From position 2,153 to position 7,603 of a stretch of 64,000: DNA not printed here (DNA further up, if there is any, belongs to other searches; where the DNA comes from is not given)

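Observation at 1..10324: DISARM/Druantia-like helicase cassette that does not fit a canonical system as far as the window shows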

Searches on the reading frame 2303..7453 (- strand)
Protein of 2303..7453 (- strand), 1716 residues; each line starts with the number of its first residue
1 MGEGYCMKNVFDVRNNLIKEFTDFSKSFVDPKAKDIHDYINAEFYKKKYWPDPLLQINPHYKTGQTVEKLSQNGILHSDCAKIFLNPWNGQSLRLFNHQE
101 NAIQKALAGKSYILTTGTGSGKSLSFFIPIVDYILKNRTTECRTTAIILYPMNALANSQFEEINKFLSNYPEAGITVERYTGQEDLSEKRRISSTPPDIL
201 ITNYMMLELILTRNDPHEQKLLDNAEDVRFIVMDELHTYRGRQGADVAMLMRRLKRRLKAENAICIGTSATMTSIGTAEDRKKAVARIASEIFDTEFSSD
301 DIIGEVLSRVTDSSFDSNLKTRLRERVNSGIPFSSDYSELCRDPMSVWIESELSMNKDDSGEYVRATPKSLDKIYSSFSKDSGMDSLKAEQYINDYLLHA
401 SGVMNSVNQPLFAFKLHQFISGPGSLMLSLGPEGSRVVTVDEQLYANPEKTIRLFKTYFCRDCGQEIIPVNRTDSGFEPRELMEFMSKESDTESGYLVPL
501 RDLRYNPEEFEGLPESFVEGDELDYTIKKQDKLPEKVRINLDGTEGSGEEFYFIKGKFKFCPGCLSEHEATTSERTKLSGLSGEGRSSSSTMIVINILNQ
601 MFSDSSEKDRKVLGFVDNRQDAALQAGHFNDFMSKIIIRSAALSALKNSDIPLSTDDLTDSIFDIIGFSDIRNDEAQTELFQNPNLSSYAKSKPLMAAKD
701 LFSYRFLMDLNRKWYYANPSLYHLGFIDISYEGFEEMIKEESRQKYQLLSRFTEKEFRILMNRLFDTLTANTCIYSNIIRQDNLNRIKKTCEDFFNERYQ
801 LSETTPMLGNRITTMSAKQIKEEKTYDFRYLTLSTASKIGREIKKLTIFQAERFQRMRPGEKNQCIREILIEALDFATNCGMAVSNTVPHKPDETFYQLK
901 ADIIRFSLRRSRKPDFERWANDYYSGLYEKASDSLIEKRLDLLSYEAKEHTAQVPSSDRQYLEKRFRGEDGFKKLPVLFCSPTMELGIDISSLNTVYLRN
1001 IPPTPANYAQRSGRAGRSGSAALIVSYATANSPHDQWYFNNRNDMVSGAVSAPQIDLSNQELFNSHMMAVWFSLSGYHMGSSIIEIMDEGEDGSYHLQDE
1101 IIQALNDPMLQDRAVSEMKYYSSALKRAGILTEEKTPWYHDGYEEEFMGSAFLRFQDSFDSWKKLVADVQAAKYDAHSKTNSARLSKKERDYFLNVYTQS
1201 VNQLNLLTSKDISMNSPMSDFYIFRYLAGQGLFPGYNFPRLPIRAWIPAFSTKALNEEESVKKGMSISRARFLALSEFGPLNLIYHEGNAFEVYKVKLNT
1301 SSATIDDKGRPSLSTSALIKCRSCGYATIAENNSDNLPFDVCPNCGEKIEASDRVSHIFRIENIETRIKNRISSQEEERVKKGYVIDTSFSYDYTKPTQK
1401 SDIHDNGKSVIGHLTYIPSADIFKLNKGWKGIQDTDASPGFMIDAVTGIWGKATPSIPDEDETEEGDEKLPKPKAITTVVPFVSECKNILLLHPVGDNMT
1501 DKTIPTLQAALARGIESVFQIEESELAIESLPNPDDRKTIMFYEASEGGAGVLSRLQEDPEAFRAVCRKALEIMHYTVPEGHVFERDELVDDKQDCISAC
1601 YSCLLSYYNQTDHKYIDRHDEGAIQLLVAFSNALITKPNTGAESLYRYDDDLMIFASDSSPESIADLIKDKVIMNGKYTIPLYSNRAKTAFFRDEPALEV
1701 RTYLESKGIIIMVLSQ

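Call 5: search_protein_families(library=pfam, proteins=[window:2303-7453:-], max_evalue=0.01)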
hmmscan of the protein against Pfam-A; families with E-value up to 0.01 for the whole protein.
window:2303-7453:- (1716 aa): 4 families
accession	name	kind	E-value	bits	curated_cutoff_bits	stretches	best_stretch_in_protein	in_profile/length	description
PF00270.35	DEAD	-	8.3e-29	100.9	26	1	98-273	3-161/167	DEAD/DEAH box helicase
PF00271.37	Helicase_C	-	1.7e-12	48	23.5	1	940-1019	38-110/110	Helicase conserved C-terminal domain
PF09369.15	MZB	-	9.9e-10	39.4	24.2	1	1507-1604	1-80/80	MrfA Zn-binding domain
PF18439.7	zf_UBZ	-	0.0036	17.4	25.6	0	1341-1357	4-20/32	Ubiquitin-Binding Zinc Finger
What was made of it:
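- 2303..7435 (-): ArmC-like YprA-family helicase of ARMADA Type I, 1710 aa (the ORF extends to 7453). Walker A GTGSGKS, DELH box, CxxC zinc modules (CRDC 454, CPGC 555, CRSC 1315, CPNC 1336), an OB-CON-DUF1998 canopy, and a short C-terminal Vsr-like domain that lacks the canonical catalytic residues. Pfam DEAD/Helicase_C/MZB (call 5).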

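Call 6: search_protein_families(library=padloc, proteins=[window:2303-7453:-], max_evalue=0.01)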
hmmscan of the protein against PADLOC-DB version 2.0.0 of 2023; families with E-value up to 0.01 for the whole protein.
window:2303-7453:- (1716 aa): 33 families (the best 25 are shown)
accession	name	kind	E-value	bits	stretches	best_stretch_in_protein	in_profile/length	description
PDLC00013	DruE1|DruE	-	1.2e-95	319.8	5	930-1406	1028-1466/1776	SNF2 family N-terminal domain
PDLC00037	DruE3|DruE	-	4.7e-83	277.9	3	930-1354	1019-1408/2055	SNF2 family N-terminal domain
PDLC00014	DruE2|DruE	-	2.2e-71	238.9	5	918-1072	1144-1297/1928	SNF2 family N-terminal domain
PDLC00015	DruE2|DruE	-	7.5e-70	234.1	5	919-1072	1115-1268/1887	SNF2 family N-terminal domain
PDLC00036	DruE3|DruE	-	1.5e-63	212.6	2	926-1348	1008-1383/2023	SNF2 family N-terminal domain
PDLC00051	DruE4|DruE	-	1.4e-62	209.8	5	191-261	279-355/1829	SNF2 family N-terminal domain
PDLC00035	DruE3|DruE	-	6.8e-62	207.6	2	49-288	51-316/1460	SNF2 family N-terminal domain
PDLC03960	SngC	-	1.5e-27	94.7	2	83-279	17-202/720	-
PDLC02896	DpdJ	-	2.4e-27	93.1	3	190-273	330-413/1487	DpdJ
PDLC02503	BrxHI|BrxHII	-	4e-25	86.2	2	97-272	27-194/698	BrxHI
PDLC02569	DrmA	-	1.3e-15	54.3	2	936-1045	788-899/1095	DrmA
PDLC02501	BrxHI|BrxHII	-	8.4e-15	51.9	2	97-272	26-195/925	BrxHI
PDLC02570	DrmA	-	1.4e-12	44.8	1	958-1056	563-662/851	DrmA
PDLC02893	DpdJ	-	2.9e-11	40.1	1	195-274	347-425/876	DpdJ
PDLC03928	PsyrT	-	4.1e-11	39.9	2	942-1026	263-343/689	-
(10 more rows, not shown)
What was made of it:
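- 2303..7435 (-): PADLOC best match DruE1, 320 bits in 5 pieces (call 6).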

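Call 8: search_protein_families(library=ncbifam, proteins=[window:2303-7453:-], max_evalue=0.01)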
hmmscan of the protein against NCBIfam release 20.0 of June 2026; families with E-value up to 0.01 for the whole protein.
window:2303-7453:- (1716 aa): 26 families (the best 25 are shown)
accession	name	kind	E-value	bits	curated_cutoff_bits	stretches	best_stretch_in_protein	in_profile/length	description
TIGR03817.1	DECH_helic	hypoth_equivalog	2.1e-38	132.1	874.1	2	94-281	36-213/742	helicase/secretion neighborhood putative DEAH-box helicase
NF041067.1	DpdJ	equivalog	3.7e-26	91.2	800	2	190-273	323-406/1482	protein DpdJ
TIGR04121.1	DEXH_lig_assoc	equivalog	1.6e-24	85.7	850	1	90-285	9-197/804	ligase-associated DNA damage response DEXH box helicase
NF010338.0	PRK13767.1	equivalog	1.4e-18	66.6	849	1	95-274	34-220/877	ATP-dependent helicase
NF053636.1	DDHlcsCsdAPsy1082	equivalog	3.7e-14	52.2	890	1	99-166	30-97/512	DEAD/DEAH box helicase CsdA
NF053631.1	RNA_helic_CshA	equivalog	1.1e-12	47.6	646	2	99-202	26-123/434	degradosome RNA helicase CshA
NF007284.0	PRK09751.1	equivalog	6.9e-10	36.8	1496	1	100-275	35-220/1538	ATP-dependent helicase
TIGR00614.1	recQ_fam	subfamily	2.2e-08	33.3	219.8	0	97-331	14-230/470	RecQ family ATP-dependent DNA helicase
NF008394.0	PRK11192.1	equivalog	1.3e-07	30.9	507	1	99-202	30-131/441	ATP-dependent RNA helicase SrmB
NF008744.0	PRK11776.1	equivalog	8.5e-07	27.9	524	0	981-1070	299-388/460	ATP-dependent RNA helicase DbpA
NF002251.0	PRK01172.1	equivalog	1e-06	27.3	891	1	82-273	10-180/674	ATP-dependent DNA helicase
TIGR04095.1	dnd_restrict_1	equivalog_domain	1.6e-06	27.4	600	0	91-245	5-151/451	DNA phosphorothioation system restriction enzyme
NF040935.1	helicase_Hel308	equivalog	1.8e-06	26.4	1200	1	95-256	27-171/704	ATP-dependent DNA helicase Hel308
NF053711.1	RNA_heli_RhlE1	exception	2e-06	26.8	750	0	99-174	28-105/434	RNA helicase RhlE1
NF002340.1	PRK01297.1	equivalog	2.2e-06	26.7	564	0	963-1031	286-356/372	ATP-dependent RNA helicase RhlB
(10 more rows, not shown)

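Call 9: find_encoding_contigs(protein=window:2303-7453:-, flank=10000, max_places=8)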
Protein window:2303-7453:- (1716 aa): no gene with exactly this product is on record in the collection.
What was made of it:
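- Tried and rejected: The 1716-aa ORF product was not on record (call 9).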

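Call 10: find_homologous_proteins(query=window:2303-7453:-, max_evalue=1e-10)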
Query window:2303-7453:- (1716 aa): 8000 proteins with E <= 1e-10 among 8000 candidates; the best 120 are listed.
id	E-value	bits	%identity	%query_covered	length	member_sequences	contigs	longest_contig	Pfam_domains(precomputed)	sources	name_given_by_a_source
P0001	0.0e+0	3546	90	100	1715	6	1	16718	PF00270.36,PF09369.16,PF00271.38,PF04851.22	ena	-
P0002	0.0e+0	1733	49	99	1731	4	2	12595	PF00270.36,PF09369.16,PF00271.38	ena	-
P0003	0.0e+0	1712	48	100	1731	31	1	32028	PF00270.36,PF09369.16,PF00271.38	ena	-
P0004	0.0e+0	1678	47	100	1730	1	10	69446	PF00270.36,PF09369.16,PF00271.38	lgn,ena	-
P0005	0.0e+0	1663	46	100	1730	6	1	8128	PF00270.36,PF09369.16,PF00271.38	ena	-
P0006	0.0e+0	1571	45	100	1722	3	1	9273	PF00270.36,PF09369.16,PF00271.38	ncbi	-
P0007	0.0e+0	1546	45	100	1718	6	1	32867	PF00270.36,PF09369.16,PF00271.38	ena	-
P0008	0.0e+0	1538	44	100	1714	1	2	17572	PF00270.36,PF09369.16,PF00271.38,PF04851.22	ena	-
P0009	0.0e+0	1533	44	100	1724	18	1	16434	PF00270.36,PF09369.16,PF00271.38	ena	-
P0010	0.0e+0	1532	44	100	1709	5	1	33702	PF00270.36,PF09369.16,PF00271.38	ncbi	-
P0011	0.0e+0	1504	43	100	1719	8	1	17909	PF00270.36,PF09369.16,PF00271.38,PF04851.22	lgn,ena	-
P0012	0.0e+0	1493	43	100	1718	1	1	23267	PF00270.36,PF09369.16,PF00271.38,PF04851.22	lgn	-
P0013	0.0e+0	1474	43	100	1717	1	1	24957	PF00270.36,PF09369.16,PF00271.38,PF04851.22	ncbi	-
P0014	0.0e+0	1445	43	100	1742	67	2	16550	PF00270.36,PF09369.16,PF00271.38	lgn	-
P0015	0.0e+0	1420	42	99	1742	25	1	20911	PF00270.36,PF09369.16,PF00271.38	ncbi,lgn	-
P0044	0.0e+0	1258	40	95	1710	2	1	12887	PF00270.36,PF09369.16,PF00271.38,PF04851.22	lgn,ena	-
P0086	0.0e+0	1239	39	95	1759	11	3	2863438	PF00270.36,PF09369.16,PF00271.38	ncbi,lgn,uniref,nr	ncbi:DEAD/DEAH box helicase [Thiopseudomonas denitrificans]|uniref:ATP-dependent helicase YprA (DUF1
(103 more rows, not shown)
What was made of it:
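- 2303..7435 (-): More than 8000 full-length homologues (call 10).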

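Call 11: find_encoding_contigs(protein=P0001, flank=10000, max_places=3)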
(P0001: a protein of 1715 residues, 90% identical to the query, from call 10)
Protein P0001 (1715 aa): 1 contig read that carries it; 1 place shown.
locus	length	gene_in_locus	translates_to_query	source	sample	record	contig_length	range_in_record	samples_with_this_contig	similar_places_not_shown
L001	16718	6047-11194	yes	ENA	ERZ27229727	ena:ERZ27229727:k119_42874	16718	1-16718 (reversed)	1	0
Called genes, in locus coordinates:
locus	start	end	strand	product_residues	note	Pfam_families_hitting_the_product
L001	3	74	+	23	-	?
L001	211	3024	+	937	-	PF13086:AAA_11, PF13245:AAA_19 (faint), PF13604:AAA_30 (faint), PF20720:nSTAND3 (faint), PF13087:AAA_12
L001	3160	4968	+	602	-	-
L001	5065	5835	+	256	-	PF23835:DUF7205 (weak)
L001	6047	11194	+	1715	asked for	PF00270:DEAD, PF04851:ResIII, PF00271:Helicase_C, PF09369:MZB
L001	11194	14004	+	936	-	PF00176:SNF2-rel_dom, PF00270:DEAD, PF04851:ResIII, PF00271:Helicase_C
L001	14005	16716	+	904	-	?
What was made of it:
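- The same four-gene order is kept in the 90%-identical relative L001 (call 11).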

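Call 12: find_encoding_contigs(protein=P0004, flank=10000, max_places=3)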
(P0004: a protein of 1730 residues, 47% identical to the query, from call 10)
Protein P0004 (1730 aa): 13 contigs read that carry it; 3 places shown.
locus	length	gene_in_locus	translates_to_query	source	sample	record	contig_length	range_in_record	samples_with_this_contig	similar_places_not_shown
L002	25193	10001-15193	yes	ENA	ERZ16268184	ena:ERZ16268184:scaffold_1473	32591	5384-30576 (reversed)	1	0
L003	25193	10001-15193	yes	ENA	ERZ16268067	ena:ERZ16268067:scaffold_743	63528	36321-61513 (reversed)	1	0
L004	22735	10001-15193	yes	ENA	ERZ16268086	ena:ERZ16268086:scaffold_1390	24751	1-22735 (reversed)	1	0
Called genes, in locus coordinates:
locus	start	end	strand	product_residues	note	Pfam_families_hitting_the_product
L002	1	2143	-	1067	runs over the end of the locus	PF25596:CPSase_L_D1, PF02786:CPSase_L_D2, PF02787:CPSase_L_D3, PF25596:CPSase_L_D1, PF02786:CPSase_L_D2, PF02222:ATP-grasp (weak), PF15632:ATPgrasp_Ter, PF02142:MGS, +3 more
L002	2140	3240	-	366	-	PF00988:CPSase_sm_chain, PF00117:GATase, PF07722:Peptidase_C26 (faint)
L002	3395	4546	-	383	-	PF00465:Fe-ADH, PF13685:Fe-ADH_2, PF25137:ADH_Fe_C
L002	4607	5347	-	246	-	PF13349:DUF4097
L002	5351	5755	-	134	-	PF04024:PspC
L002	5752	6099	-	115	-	-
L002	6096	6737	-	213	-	PF04012:PspA_IM30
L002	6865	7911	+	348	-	PF00158:Sigma54_activat, PF14532:Sigma54_activ_2, PF01078:Mg_chelatase (faint), PF07728:AAA_5 (weak), PF25601:AAA_lid_14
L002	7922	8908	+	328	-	PF02540:NAD_synthase (weak), PF01171:ATP_bind_3 (weak), PF00958:GMP_synt_C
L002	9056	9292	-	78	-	-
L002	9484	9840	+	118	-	PF21784:Bflower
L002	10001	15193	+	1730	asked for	PF00270:DEAD, PF00271:Helicase_C, PF09369:MZB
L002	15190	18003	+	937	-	PF00176:SNF2-rel_dom, PF00270:DEAD, PF04851:ResIII, PF00271:Helicase_C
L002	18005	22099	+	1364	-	PF02384:N6_Mtase, PF20473:MmeI_Mtase (weak), PF07669:Eco57I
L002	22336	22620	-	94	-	-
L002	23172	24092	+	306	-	PF18899:DUF5655 (weak)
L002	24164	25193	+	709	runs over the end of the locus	PF13589:HATPase_c_3, PF02518:HATPase_c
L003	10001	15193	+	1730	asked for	PF00270:DEAD, PF00271:Helicase_C, PF09369:MZB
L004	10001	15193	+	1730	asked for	PF00270:DEAD, PF00271:Helicase_C, PF09369:MZB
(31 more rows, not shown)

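Call 13: find_encoding_contigs(protein=P0086, flank=10000, max_places=3)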
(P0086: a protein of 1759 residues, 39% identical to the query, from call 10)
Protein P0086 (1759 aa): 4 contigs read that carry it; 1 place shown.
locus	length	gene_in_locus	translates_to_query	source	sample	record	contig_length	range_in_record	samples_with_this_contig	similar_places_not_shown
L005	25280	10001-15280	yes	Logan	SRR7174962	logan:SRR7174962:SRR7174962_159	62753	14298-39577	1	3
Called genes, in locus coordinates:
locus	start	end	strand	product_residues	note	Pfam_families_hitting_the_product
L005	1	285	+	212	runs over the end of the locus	PF01386:Ribosomal_L25p, PF14693:Ribosomal_TL5_C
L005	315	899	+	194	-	PF01195:Pept_tRNA_hydro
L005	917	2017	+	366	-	PF01926:MMR_HSR1, PF02421:FeoB_N (weak), PF06071:YchF-GTPase_C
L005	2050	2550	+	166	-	PF13404:HTH_AsnC-type, PF13412:HTH_24, PF01047:MarR (faint), PF01037:AsnC_trans_reg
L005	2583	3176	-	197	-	PF04336:ACP_PD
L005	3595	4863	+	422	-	PF00070:Pyr_redox (faint), PF00890:FAD_binding_2 (faint), PF01266:DAO, PF01593:Amino_oxidase (faint), PF07992:Pyr_redox_2 (faint)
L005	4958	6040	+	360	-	-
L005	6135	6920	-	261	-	PF00005:ABC_tran, PF02463:SMC_N (faint), PF13304:AAA_21 (weak)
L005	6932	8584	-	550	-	PF00528:BPD_transp_1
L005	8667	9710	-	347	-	PF01547:SBP_bac_1, PF13531:SBP_bac_11 (weak), PF13416:SBP_bac_8, PF13343:SBP_bac_6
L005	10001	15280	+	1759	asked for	PF00270:DEAD, PF00271:Helicase_C, PF09369:MZB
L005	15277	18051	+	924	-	PF00176:SNF2-rel_dom, PF00270:DEAD, PF04851:ResIII, PF00271:Helicase_C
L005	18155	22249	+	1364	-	PF02384:N6_Mtase, PF20473:MmeI_Mtase, PF07669:Eco57I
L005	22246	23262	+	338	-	PF04245:NA37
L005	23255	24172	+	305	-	PF26115:PDDEXK_GAPS4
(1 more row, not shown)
